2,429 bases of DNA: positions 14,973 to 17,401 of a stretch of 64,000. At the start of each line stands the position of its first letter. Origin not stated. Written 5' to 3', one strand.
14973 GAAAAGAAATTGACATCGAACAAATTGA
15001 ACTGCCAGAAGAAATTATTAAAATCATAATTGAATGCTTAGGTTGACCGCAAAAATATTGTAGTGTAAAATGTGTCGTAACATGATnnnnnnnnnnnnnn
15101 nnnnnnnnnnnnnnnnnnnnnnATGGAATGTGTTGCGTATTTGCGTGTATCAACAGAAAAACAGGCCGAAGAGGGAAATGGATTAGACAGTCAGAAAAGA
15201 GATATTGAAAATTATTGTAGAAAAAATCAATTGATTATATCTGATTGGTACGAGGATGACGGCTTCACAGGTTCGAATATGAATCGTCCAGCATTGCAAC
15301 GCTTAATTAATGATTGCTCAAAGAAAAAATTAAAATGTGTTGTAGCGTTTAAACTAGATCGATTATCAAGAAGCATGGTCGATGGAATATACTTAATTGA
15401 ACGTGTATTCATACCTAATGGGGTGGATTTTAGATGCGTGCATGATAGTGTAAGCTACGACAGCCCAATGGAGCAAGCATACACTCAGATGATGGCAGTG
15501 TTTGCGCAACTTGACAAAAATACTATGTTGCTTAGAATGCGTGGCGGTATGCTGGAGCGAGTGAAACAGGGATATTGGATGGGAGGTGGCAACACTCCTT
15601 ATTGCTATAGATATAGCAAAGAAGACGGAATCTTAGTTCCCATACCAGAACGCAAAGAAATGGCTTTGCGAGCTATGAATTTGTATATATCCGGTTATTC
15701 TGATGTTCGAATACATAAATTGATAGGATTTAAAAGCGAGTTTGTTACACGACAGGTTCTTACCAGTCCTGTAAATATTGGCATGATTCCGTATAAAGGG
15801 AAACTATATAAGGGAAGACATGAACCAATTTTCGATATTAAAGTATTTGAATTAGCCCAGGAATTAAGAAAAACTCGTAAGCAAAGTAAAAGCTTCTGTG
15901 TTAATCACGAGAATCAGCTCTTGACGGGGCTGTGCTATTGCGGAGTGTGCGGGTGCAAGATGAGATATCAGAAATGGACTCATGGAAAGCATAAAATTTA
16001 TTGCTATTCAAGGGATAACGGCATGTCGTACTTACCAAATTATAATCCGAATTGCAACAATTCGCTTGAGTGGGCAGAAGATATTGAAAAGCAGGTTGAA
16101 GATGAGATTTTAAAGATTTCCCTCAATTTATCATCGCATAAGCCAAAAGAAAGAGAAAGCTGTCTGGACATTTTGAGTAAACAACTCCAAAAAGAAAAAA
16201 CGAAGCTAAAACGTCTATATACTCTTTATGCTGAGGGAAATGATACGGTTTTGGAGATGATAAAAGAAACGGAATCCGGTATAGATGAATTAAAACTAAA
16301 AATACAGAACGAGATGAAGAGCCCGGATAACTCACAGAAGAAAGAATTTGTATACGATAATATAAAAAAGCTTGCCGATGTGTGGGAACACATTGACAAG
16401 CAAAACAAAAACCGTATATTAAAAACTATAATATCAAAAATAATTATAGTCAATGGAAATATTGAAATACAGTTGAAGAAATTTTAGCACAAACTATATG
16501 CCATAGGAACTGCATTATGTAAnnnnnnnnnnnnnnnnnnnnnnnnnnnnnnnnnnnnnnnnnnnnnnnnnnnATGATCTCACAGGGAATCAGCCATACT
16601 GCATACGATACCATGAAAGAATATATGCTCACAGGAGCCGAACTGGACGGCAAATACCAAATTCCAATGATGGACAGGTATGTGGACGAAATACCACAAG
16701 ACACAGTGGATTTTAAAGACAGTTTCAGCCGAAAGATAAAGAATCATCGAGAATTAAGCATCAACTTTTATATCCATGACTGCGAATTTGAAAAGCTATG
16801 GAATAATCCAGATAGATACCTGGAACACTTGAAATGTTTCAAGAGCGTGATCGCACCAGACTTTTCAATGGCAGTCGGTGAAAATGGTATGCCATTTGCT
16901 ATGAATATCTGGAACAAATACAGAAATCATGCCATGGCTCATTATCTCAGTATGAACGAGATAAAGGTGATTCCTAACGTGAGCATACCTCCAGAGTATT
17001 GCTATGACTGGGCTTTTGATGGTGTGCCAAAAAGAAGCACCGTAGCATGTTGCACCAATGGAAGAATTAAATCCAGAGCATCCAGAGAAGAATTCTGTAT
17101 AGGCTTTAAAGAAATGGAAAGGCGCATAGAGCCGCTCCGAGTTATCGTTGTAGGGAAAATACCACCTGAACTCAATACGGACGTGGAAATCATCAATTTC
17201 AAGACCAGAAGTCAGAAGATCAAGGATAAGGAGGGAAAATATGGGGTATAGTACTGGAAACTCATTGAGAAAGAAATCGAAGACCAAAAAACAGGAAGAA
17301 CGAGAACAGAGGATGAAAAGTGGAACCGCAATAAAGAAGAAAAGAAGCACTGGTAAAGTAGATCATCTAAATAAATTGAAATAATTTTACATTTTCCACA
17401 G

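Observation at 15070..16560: Large serine recombinase gene bracketed by an 18-bp inverted repeat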

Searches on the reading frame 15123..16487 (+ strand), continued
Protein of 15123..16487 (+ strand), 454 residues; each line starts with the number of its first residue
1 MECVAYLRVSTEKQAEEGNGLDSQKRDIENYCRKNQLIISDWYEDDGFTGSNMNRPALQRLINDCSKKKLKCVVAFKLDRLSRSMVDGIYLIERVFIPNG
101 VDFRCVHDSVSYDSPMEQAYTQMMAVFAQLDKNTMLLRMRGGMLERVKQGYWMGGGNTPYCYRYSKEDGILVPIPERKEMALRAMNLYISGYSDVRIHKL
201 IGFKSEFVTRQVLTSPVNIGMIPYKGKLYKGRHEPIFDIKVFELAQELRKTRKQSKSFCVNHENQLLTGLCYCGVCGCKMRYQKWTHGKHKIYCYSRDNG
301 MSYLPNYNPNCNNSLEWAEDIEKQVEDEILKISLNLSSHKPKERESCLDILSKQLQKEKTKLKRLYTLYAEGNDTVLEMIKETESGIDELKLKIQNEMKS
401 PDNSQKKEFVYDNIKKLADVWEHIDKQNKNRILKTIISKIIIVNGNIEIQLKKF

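Call 24: find_encoding_contigs(protein=P0003, flank=1500, max_places=4)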
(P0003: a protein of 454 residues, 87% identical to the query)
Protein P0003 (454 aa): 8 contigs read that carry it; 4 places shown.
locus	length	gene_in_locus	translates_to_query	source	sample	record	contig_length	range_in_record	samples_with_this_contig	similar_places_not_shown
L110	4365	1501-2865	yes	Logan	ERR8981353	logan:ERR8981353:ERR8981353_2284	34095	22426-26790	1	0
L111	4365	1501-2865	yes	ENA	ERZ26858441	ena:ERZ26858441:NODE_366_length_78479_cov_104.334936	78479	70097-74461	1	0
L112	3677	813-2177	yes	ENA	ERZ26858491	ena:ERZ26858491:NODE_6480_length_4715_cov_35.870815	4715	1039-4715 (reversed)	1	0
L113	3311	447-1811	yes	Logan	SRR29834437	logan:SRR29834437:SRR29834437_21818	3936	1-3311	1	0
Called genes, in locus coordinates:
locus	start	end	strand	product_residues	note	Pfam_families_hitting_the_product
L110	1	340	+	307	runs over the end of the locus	-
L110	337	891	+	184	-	-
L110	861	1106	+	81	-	-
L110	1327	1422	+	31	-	-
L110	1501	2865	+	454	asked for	PF00239:Resolvase, PF07508:Recombinase (faint), PF13408:Zn_ribbon_recom (weak)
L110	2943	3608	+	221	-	PF14386:DUF4417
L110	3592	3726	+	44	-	-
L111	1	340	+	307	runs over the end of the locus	-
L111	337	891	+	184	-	-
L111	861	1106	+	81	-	-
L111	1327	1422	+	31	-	-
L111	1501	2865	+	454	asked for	PF00239:Resolvase, PF07508:Recombinase (faint), PF13408:Zn_ribbon_recom (weak)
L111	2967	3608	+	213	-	PF14386:DUF4417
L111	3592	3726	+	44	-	-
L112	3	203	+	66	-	?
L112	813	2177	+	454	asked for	PF00239:Resolvase, PF07508:Recombinase (faint), PF13408:Zn_ribbon_recom (weak)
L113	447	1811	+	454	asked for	PF00239:Resolvase, PF07508:Recombinase (faint), PF13408:Zn_ribbon_recom (weak)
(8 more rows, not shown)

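Call 25: find_encoding_contigs(protein=P0004, flank=1500, max_places=4)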
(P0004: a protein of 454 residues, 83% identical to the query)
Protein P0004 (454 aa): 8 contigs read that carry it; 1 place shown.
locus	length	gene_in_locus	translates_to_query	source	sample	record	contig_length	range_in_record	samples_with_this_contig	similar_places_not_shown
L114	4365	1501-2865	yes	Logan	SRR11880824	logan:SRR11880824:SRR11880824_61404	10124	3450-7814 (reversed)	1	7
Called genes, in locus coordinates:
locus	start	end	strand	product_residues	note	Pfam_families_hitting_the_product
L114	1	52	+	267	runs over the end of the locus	-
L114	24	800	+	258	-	PF00308:Bac_DnaA, PF01695:IstB_IS21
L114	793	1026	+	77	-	-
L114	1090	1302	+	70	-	-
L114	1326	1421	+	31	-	-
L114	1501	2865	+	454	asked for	PF00239:Resolvase, PF13408:Zn_ribbon_recom (weak)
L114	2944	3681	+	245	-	PF14386:DUF4417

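Call 26: find_encoding_contigs(protein=P0006, flank=1500, max_places=4)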
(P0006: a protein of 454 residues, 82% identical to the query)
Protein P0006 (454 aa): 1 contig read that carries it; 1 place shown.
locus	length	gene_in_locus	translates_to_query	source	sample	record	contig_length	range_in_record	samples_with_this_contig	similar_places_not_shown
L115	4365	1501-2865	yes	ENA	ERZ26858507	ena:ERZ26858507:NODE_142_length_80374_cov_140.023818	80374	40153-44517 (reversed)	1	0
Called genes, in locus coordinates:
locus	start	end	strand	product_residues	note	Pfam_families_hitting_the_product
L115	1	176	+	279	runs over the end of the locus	PF09681:Phage_rep_org_N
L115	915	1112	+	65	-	-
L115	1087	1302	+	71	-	-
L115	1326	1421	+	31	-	-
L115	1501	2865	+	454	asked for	PF00239:Resolvase, PF13408:Zn_ribbon_recom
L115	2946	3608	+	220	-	PF14386:DUF4417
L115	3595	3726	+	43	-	-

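Call 27: find_encoding_contigs(protein=P0007, flank=1500, max_places=6)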
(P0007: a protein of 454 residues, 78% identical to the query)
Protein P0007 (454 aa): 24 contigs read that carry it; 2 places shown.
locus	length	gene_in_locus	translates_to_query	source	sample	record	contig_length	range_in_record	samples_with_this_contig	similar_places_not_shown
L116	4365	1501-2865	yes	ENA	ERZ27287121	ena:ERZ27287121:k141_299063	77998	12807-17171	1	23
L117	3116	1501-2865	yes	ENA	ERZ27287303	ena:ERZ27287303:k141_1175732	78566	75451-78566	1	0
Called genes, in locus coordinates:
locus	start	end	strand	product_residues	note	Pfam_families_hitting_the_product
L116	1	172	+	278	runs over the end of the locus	PF09681:Phage_rep_org_N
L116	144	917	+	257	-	PF01695:IstB_IS21, PF00308:Bac_DnaA (weak)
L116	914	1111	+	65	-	-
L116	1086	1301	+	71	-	-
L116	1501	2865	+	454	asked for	PF00239:Resolvase, PF07508:Recombinase (weak), PF13408:Zn_ribbon_recom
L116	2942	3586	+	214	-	PF14386:DUF4417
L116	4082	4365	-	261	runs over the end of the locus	PF03457:HA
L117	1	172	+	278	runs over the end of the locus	PF09681:Phage_rep_org_N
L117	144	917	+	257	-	PF01695:IstB_IS21, PF00308:Bac_DnaA (weak)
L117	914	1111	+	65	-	-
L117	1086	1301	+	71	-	-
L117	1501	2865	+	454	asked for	PF00239:Resolvase, PF07508:Recombinase (weak), PF13408:Zn_ribbon_recom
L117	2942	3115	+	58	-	?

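Call 28: find_related_loci(query=P0109, collection=viral_contigs, flank=1500)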
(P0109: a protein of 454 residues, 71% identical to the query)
Query P0109 (454 aa) in viral_contigs; peptide patterns used: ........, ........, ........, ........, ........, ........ (x = any residue, [..] = any of these).
321 stretches matched a pattern; 319 encode a relative of the query (tblastn E <= 1e-3); the best 80 are kept; 80 distinct loci.
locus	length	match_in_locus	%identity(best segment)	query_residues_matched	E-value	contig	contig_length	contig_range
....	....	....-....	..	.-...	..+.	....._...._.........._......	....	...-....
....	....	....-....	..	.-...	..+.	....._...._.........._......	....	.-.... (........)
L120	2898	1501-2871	84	1-454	0e+0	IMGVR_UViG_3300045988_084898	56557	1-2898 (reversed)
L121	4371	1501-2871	84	1-454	0e+0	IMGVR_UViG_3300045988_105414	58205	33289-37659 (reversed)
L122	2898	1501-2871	84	1-454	0e+0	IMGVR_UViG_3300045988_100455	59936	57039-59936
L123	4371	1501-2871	84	1-454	0e+0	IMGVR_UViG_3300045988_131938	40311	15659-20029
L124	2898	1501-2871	84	1-454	0e+0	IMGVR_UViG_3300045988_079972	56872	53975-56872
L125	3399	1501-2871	84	1-454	0e+0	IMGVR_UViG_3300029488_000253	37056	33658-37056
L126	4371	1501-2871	84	1-454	0e+0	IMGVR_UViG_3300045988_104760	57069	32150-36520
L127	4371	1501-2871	84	1-454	0e+0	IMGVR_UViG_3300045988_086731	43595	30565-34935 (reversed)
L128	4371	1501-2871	84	1-454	0e+0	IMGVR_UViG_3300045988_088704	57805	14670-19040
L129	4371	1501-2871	83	1-454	0e+0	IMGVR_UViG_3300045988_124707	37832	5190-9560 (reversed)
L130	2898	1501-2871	83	1-454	0e+0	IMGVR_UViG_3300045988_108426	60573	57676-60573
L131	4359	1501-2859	78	1-454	0e+0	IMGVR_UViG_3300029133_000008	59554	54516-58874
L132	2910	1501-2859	74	1-454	0e+0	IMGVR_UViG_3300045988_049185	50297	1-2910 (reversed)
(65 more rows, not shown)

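Call 29: find_related_loci(query=P0094, collection=viral_contigs, flank=1500)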
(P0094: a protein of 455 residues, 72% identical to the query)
Query P0094 (455 aa) in viral_contigs; peptide patterns used: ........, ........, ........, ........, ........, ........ (x = any residue, [..] = any of these).
292 stretches matched a pattern; 285 encode a relative of the query (tblastn E <= 1e-3); the best 80 are kept; 80 distinct loci.
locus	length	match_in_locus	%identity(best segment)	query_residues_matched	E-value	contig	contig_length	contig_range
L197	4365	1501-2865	96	1-455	0e+0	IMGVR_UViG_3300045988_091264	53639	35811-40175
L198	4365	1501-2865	96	1-455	0e+0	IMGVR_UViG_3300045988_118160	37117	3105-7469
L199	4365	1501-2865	96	1-455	0e+0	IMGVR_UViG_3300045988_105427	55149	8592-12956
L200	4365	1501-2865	75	3-455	0e+0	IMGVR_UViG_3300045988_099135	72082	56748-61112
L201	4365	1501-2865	75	3-455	0e+0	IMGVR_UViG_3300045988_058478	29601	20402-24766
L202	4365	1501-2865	75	3-455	0e+0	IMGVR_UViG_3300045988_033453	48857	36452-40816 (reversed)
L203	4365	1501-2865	75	3-455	0e+0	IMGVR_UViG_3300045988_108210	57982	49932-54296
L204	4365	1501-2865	75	3-455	0e+0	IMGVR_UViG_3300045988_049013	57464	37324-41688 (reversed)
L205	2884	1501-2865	75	3-455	0e+0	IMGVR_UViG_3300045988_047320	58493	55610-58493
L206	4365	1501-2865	75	3-455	0e+0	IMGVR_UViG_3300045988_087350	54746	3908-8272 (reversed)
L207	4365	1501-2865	75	3-455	0e+0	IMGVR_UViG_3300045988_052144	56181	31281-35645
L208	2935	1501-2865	75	3-455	0e+0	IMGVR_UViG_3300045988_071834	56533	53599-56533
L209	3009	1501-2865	75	3-455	0e+0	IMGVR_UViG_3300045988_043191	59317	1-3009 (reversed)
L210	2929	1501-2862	73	3-455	0e+0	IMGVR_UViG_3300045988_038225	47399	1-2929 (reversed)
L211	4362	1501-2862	73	3-455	0e+0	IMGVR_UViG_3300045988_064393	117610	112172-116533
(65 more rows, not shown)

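Call 46: search_protein_families(library=ncbifam, proteins=[window:15123-16487:+], max_evalue=0.00001)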
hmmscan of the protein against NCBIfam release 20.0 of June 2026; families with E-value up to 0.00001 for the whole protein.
window:15123-16487:+ (454 aa): 7 families
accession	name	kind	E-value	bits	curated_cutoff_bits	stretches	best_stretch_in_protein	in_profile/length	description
NF041201.1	recomb_XisF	equivalog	8e-35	120.7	375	2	210-444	226-464/465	fdxN element excision recombinase XisF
NF047343.1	SCCmet_CcrB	equivalog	4.3e-31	108.2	900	1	5-164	11-167/542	cassette chromosome recombinase CcrB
NF047344.1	SCCmet_CcrA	equivalog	7.6e-17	61.5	700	1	2-392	3-375/442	cassette chromosome recombinase CcrA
NF047347.1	SCCmet_CcrC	equivalog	4.4e-15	55.2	900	1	5-155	7-158/558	cassette chromosome recombinase CcrC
NF033518.0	transpos_IS607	equivalog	7.9e-12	45.1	110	1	3-128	56-175/187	IS607 family transposase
NF009949.0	PRK13413.1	equivalog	5.1e-10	39.4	272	1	4-154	3-146/203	master DNA invertase Mpi family serine-type recombinase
NF049883.1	resolv_YneB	equivalog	2.2e-08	33.8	175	1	3-151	2-147/211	YneB family resolvase-like protein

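Call 58: get_annotated_region(hit=H1, flank=1500)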
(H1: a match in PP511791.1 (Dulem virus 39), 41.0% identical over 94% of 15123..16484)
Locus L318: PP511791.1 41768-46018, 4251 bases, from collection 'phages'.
description: Dulem virus 39 isolate Duke_28FS_1, complete genome.
organism: Dulem virus 39 (NCBI taxid 3145757)
taxonomy: Viruses; Duplodnaviria; Heunggongvirae; Uroviricota; Caudoviricetes
host: Propithecus coquereli; source: feces; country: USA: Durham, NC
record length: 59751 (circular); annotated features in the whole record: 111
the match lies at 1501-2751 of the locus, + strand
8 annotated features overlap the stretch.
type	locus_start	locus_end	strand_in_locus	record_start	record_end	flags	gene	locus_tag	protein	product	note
CDS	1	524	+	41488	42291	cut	-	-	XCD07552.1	replicative helicase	-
CDS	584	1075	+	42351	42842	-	-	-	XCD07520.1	hypothetical protein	-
CDS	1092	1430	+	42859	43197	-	-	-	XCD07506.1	hypothetical protein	-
CDS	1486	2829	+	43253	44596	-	-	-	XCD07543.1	integrase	-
CDS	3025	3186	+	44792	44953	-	-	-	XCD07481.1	hypothetical protein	-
CDS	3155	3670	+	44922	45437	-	-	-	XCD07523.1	hypothetical protein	-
CDS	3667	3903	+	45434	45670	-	-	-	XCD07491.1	hypothetical protein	-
CDS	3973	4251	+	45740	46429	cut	-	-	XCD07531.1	hypothetical protein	-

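Call 59: get_annotated_region(hit=H8, flank=1000)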
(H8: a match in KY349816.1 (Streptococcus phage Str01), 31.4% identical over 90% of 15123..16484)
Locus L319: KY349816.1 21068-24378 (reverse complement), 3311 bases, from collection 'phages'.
description: Streptococcus phage Str01, complete genome.
organism: Streptococcus phage Str01 (NCBI taxid 1933695)
taxonomy: Viruses; Duplodnaviria; Heunggongvirae; Uroviricota; Caudoviricetes; Stonewallvirus
host: Streptococcus pyogenes; source: -; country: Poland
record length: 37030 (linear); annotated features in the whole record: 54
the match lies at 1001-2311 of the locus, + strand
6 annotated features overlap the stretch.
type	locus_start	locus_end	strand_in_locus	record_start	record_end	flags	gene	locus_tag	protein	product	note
CDS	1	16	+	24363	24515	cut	-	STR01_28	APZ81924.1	hypothetical protein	-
CDS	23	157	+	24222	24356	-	-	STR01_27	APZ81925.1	hypothetical protein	-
CDS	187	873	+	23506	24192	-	-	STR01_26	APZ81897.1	hypothetical protein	-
CDS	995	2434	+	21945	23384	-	-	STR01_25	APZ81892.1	integrase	-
CDS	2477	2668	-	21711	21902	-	-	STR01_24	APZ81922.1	hypothetical protein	-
CDS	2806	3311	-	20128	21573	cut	-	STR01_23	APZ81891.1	N-acetylmuramoyl-L-alanine amidase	-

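Call 64: get_annotated_region(hit=H2, flank=600)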
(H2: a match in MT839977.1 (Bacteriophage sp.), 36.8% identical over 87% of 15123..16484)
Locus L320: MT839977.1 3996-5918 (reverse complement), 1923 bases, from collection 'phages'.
description: UNVERIFIED: Bacteriophage sp. clone scaffold_17020 genomic sequence.
organism: Bacteriophage sp. (NCBI taxid 38018)
taxonomy: Viruses
host: -; source: human fecal samples; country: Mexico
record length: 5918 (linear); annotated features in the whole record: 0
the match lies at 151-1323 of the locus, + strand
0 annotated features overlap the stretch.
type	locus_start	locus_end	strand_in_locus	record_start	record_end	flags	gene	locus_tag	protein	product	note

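Call 65: get_annotated_region(hit=H15, flank=600)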
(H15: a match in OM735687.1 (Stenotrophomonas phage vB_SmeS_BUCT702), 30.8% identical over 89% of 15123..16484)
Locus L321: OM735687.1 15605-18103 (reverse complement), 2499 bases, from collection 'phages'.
description: Stenotrophomonas phage vB_SmeS_BUCT702, complete genome.
organism: Stenotrophomonas phage vB_SmeS_BUCT702 (NCBI taxid 2924896)
taxonomy: Viruses; Duplodnaviria; Heunggongvirae; Uroviricota; Caudoviricetes
host: Stenotrophomonas maltophilia; source: hospital sewage; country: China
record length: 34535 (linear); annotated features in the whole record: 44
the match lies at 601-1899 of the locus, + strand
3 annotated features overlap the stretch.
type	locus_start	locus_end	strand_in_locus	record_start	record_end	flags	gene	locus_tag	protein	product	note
CDS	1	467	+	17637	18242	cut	-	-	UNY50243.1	hypothetical protein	-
CDS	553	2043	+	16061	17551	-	-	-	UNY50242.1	recombinase family protein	-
CDS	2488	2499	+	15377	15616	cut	-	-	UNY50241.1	hypothetical protein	-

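Call 66: get_annotated_region(hit=H25, flank=600)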
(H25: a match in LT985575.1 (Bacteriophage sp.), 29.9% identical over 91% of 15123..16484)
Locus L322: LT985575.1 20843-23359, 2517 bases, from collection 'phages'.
description: unidentified phage genome assembly, complete genome: monopartite.
organism: Bacteriophage sp. (NCBI taxid 38018)
taxonomy: Viruses
host: -; source: -; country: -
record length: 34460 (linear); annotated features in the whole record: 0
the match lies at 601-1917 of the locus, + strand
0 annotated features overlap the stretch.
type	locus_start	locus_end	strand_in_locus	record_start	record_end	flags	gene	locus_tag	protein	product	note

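Call 70: find_related_loci(query=L318:1486-2829:+, collection=viral_contigs, flank=1200)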
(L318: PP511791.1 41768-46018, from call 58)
Query L318:1486-2829:+ (447 aa) in viral_contigs; peptide patterns used: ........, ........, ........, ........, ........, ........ (x = any residue, [..] = any of these).
8 stretches matched a pattern; 3 encode a relative of the query (tblastn E <= 1e-3); 3 distinct loci.
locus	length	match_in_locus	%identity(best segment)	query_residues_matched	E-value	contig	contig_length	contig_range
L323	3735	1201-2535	66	1-444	0e+0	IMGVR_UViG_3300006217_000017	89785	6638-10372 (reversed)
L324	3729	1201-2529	63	3-444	0e+0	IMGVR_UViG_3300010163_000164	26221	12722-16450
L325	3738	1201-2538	72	3-447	0e+0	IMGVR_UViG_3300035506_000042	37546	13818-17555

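Call 77: find_related_loci(query=L318:1486-2829:+, collection=metagenome_contigs, flank=1200)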
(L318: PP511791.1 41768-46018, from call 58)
Query L318:1486-2829:+ (447 aa) in metagenome_contigs; peptide patterns used: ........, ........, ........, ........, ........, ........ (x = any residue, [..] = any of these).
39 stretches matched a pattern; 5 encode a relative of the query (tblastn E <= 1e-3); 5 distinct loci.
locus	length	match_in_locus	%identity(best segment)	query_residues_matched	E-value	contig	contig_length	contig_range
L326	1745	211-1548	69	3-447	0e+0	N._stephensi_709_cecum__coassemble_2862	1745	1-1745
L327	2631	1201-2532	66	1-444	0e+0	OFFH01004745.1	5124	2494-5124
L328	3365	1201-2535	66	1-444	0e+0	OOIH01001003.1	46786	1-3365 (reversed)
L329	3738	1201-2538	67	1-444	0e+0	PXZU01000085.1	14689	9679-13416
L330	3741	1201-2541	66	1-444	0e+0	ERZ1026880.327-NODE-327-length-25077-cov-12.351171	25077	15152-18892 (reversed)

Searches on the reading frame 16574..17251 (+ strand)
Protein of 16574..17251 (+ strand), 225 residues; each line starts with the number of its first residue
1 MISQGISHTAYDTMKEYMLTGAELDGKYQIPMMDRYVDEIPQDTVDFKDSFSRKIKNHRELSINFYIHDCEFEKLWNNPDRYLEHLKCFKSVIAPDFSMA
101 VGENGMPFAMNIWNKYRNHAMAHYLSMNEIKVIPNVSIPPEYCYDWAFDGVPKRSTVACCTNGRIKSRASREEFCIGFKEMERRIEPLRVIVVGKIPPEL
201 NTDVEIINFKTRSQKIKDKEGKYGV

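Call 8: search_protein_families(library=pfam, proteins=[window:16574-17251:+], max_evalue=0.01)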
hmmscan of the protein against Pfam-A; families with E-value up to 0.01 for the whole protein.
window:16574-17251:+ (225 aa): 1 family
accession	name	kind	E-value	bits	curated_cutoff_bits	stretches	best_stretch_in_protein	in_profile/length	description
PF14386.11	DUF4417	-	1.7e-39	135.6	28.9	1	23-209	2-182/183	Domain of unknown function (DUF4417)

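Call 21: find_encoding_contigs(protein=window:16574-17251:+, flank=4000, max_places=10)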
Protein window:16574-17251:+ (225 aa): 4 contigs read that carry it; 2 places shown.
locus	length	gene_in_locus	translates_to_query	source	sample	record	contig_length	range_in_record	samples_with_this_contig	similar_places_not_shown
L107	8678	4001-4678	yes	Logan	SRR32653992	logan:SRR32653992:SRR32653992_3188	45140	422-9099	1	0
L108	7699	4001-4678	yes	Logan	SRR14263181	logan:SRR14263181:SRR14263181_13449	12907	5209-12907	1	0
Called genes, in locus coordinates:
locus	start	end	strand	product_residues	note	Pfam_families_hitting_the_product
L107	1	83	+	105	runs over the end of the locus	-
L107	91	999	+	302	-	PF09681:Phage_rep_org_N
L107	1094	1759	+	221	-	PF00308:Bac_DnaA, PF01695:IstB_IS21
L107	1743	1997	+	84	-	-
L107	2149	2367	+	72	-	-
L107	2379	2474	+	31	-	-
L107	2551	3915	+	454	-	PF00239:Resolvase, PF13408:Zn_ribbon_recom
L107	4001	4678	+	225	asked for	PF14386:DUF4417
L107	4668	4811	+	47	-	-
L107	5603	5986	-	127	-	-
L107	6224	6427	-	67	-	-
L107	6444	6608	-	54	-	-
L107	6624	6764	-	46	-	-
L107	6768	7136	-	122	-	-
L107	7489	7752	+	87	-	PF13443:HTH_26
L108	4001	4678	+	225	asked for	PF14386:DUF4417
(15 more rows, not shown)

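Call 46: search_protein_families(library=ncbifam, proteins=[window:16574-17251:+], max_evalue=0.00001)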
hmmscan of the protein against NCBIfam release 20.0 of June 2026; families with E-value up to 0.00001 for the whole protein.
window:16574-17251:+ (225 aa): 0 families

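Call 74: search_protein_families(library=phrogs, proteins=[window:16574-17251:+], max_evalue=0.00001)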
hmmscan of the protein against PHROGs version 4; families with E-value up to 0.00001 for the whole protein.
window:16574-17251:+ (225 aa): 2 families
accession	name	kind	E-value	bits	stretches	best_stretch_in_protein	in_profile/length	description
phrog_8680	-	unknown function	1.5e-59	201.8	1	8-216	7-213/221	-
phrog_940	-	DNA, RNA and nucleotide metabolism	4.2e-35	122.7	1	21-212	167-357/388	nuclease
